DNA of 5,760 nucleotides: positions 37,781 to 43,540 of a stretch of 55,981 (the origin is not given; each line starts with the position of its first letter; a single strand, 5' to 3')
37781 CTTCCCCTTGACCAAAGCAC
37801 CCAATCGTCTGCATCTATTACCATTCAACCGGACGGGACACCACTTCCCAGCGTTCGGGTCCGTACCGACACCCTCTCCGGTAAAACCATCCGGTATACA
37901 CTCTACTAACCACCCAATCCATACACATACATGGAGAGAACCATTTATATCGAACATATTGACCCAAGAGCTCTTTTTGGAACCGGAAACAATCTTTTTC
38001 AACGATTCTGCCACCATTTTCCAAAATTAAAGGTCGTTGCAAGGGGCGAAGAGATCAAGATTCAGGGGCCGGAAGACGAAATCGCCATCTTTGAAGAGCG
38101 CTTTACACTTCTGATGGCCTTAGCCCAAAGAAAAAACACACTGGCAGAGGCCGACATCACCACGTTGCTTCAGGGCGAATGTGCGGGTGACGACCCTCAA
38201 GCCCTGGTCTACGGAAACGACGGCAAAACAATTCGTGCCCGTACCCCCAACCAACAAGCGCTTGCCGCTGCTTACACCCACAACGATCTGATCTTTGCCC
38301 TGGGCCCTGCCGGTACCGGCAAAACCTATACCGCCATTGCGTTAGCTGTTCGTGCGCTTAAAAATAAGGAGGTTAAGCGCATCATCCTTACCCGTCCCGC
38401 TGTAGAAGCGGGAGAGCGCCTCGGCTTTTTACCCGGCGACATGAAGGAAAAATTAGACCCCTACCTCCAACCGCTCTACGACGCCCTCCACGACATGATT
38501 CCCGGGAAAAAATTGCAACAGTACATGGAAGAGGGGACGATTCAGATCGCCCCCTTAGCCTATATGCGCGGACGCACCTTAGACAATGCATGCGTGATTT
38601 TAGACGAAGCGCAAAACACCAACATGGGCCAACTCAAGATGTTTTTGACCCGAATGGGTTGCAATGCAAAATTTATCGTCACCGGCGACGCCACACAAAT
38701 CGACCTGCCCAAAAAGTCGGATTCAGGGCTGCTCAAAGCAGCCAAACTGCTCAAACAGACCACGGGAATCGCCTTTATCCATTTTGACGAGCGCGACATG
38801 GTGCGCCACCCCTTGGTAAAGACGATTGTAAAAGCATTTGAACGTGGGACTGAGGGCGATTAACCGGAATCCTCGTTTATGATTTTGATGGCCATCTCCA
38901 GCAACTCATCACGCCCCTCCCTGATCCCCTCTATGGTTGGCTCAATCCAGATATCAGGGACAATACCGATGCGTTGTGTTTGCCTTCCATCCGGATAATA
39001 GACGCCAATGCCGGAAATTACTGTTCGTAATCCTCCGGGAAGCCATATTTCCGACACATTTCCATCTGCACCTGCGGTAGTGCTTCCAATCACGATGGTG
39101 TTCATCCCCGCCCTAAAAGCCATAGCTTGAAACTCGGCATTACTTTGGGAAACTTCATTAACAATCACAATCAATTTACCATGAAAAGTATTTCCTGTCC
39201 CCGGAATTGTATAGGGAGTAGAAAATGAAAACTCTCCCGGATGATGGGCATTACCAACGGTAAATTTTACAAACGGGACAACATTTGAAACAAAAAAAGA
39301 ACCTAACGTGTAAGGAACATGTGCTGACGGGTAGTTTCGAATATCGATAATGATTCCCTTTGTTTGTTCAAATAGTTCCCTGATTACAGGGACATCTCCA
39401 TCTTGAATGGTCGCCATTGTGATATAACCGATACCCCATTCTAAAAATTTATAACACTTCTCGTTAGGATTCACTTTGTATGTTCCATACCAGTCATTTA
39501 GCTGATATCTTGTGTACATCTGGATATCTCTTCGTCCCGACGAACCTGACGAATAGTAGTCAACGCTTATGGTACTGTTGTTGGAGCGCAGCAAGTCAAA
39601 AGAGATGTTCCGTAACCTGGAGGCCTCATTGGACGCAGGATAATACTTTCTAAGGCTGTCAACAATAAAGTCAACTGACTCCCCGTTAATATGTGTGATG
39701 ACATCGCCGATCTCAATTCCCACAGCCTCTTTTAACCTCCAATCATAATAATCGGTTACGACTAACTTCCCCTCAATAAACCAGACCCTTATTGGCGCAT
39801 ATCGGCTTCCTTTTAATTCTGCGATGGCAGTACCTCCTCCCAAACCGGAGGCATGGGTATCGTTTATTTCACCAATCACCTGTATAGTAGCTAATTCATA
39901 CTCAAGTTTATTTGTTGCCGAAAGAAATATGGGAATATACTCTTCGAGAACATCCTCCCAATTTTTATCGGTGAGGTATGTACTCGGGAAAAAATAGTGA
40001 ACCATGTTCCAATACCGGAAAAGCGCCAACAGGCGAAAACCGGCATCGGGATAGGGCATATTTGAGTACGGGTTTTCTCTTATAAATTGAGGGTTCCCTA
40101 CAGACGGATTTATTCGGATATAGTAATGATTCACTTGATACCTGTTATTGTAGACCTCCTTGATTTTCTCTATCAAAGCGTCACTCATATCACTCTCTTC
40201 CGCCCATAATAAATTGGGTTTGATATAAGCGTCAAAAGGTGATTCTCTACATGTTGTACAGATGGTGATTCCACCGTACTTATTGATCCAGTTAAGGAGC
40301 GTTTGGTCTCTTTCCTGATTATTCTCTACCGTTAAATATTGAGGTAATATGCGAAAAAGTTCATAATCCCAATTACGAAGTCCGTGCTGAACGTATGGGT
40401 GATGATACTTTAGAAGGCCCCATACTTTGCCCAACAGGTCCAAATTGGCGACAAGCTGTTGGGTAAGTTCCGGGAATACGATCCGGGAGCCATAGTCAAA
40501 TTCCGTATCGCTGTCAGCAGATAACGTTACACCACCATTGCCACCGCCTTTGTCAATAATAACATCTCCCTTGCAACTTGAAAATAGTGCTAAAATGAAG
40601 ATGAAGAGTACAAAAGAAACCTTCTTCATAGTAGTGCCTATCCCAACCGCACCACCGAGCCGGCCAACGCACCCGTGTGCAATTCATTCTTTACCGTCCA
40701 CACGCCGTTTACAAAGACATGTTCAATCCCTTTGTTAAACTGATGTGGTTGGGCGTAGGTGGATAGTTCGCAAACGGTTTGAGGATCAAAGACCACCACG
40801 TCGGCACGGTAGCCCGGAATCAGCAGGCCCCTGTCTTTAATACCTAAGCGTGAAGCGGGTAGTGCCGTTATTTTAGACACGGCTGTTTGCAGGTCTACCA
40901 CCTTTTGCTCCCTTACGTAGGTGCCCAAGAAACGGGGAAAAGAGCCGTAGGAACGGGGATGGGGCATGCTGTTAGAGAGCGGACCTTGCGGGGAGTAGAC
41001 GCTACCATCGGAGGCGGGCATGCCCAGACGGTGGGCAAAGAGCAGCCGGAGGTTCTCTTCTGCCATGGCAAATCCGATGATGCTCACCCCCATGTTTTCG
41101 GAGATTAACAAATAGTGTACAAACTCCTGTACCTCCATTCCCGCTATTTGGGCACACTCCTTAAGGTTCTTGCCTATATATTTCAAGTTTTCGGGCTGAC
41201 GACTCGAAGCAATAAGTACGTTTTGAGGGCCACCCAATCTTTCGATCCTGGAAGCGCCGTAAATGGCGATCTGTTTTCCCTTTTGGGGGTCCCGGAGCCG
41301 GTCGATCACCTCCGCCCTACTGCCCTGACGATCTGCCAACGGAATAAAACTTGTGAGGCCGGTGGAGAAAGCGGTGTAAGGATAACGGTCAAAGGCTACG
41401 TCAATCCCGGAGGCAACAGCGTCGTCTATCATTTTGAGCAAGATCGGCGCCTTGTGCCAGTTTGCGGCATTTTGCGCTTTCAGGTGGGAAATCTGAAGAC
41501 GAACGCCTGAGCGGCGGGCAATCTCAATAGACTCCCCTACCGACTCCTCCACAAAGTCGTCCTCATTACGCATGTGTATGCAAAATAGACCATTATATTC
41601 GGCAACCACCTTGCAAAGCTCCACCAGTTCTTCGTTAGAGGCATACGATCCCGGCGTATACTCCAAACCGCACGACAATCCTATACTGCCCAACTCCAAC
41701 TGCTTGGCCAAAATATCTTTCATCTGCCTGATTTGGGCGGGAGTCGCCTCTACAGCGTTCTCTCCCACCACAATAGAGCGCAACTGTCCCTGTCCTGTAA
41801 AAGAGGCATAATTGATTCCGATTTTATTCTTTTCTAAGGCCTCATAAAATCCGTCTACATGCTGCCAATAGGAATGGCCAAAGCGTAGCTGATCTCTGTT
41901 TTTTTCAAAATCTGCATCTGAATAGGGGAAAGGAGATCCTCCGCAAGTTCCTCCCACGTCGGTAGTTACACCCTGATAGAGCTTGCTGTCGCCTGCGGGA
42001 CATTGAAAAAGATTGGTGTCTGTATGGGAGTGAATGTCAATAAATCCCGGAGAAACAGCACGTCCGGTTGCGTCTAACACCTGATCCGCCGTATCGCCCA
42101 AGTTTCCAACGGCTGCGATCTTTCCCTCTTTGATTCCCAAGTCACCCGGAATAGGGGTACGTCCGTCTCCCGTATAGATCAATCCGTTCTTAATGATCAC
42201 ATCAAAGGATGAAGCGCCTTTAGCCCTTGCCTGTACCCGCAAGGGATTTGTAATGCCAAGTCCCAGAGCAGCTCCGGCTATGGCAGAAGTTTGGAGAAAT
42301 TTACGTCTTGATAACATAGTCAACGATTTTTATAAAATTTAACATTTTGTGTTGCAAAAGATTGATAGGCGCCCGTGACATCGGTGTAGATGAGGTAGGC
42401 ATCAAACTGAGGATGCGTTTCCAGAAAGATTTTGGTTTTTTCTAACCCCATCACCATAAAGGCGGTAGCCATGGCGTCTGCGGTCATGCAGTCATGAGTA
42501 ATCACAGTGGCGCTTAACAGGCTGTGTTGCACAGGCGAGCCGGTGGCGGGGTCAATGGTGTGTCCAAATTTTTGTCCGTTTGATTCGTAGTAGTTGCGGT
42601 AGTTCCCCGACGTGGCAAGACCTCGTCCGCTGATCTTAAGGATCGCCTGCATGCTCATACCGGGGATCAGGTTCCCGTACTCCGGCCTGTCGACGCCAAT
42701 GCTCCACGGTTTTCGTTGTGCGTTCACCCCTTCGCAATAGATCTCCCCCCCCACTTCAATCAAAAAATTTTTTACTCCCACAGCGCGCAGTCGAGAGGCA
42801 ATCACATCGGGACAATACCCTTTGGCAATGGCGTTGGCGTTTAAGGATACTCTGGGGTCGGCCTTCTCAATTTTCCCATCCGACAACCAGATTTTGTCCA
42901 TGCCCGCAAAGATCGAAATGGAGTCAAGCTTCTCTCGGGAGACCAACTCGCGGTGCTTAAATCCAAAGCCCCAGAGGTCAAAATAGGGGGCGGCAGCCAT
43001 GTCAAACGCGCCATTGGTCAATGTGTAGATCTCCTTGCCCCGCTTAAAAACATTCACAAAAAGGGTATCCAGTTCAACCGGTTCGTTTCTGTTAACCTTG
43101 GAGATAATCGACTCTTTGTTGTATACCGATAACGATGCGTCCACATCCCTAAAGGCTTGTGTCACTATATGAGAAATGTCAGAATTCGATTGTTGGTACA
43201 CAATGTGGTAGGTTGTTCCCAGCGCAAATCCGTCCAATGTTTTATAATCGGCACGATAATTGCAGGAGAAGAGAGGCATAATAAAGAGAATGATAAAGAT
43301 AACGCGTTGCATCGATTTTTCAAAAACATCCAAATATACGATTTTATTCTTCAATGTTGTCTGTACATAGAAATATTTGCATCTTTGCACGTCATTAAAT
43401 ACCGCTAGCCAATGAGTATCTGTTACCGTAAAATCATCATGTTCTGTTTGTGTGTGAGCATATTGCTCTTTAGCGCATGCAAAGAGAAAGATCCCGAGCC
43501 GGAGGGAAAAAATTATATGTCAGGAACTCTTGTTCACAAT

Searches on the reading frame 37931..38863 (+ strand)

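Call 52: search_protein_families(library=ncbifam, proteins=[window:37931-38863:+], max_evalue=1e-10)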
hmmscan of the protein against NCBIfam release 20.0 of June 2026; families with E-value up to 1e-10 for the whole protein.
window:37931-38863:+ (310 aa): 2 families
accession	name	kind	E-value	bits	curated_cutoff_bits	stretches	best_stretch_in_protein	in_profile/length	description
NF007827.1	PRK10536.1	equivalog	7.1e-64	215.6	380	1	95-303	43-253/253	phosphate starvation-inducible protein PhoH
NF053827.1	RNA5-3helPhoH2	equivalog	1.1e-25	90.5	680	1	122-258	240-379/427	RNA 5'-3' helicase PhoH2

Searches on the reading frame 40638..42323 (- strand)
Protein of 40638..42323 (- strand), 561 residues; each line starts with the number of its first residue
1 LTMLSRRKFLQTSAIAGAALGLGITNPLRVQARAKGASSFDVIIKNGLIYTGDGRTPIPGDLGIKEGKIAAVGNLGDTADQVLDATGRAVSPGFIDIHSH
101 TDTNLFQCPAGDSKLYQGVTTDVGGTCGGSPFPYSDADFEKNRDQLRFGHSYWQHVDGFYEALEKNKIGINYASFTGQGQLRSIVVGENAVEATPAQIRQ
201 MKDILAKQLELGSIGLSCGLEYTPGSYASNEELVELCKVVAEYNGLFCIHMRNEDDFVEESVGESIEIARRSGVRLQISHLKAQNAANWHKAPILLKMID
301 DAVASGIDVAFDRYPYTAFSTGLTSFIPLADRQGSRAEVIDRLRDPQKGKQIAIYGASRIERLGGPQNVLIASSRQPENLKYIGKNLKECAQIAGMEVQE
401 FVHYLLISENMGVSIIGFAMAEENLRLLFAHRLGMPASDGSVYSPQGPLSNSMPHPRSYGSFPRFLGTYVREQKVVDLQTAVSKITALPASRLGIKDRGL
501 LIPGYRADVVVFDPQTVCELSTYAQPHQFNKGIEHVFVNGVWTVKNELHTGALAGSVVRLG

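Call 52: search_protein_families(library=ncbifam, proteins=[window:40638-42323:-], max_evalue=1e-10)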
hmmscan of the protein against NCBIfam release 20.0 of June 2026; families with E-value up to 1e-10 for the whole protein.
window:40638-42323:- (561 aa): 13 families
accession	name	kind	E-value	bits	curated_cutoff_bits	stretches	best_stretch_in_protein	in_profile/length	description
NF006560.0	PRK09061.1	subfamily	1.8e-62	211.3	340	2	31-328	17-304/517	amidohydrolase family protein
NF006689.0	PRK09237.1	equivalog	3.7e-16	58.7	371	1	39-134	2-102/383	amidohydrolase/deacetylase family metallohydrolase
NF004839.0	PRK06189.1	equivalog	1.3e-13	50.4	631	0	39-102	2-64/451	allantoinase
NF009941.0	PRK13404.1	subfamily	2e-13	49.9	647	1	39-109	3-71/478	dihydropyrimidinase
TIGR03178.1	allantoinase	equivalog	1.5e-12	47.1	357.85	0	41-101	1-60/441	allantoinase AllB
NF011990.0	PRK15446.2-6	subfamily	2.4e-12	46.3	233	0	470-545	320-384/390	alpha-D-ribose 1-methylphosphonate 5-triphosphate diphosphatase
TIGR02033.1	D-hydantoinase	equivalog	5.1e-12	45.5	393.25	0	42-126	1-85/454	dihydropyrimidinase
NF006845.0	PRK09357.2-6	equivalog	7.6e-12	44.6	728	0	42-102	3-65/428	dihydroorotase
NF011984.0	PRK15446.1-5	equivalog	1.1e-11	44.1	260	0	471-513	318-360/379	alpha-D-ribose 1-methylphosphonate 5-triphosphate diphosphatase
NF006252.0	PRK08393.1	equivalog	1.3e-11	44.2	617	0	41-116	2-78/424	N-ethylammeline chlorohydrolase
NF005960.0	PRK08044.1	equivalog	1.3e-11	43.8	688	0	39-101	2-62/453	allantoinase AllB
TIGR02318.1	phosphono_phnM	equivalog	1.5e-11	43.9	390.55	0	472-515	316-359/376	phosphonate metabolism protein PhnM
NF006559.0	PRK09060.1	equivalog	4.6e-11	41.7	482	0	38-100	3-64/444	dihydroorotase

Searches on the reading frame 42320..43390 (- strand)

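Call 52: search_protein_families(library=ncbifam, proteins=[window:42320-43390:-], max_evalue=1e-10)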
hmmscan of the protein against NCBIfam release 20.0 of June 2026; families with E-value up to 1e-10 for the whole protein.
window:42320-43390:- (356 aa): 1 family
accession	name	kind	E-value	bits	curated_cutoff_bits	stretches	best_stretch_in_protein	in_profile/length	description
NF007774.0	PRK10461.1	equivalog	1.1e-50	172.5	498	1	47-340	32-333/351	FAD:protein FMN transferase ApbE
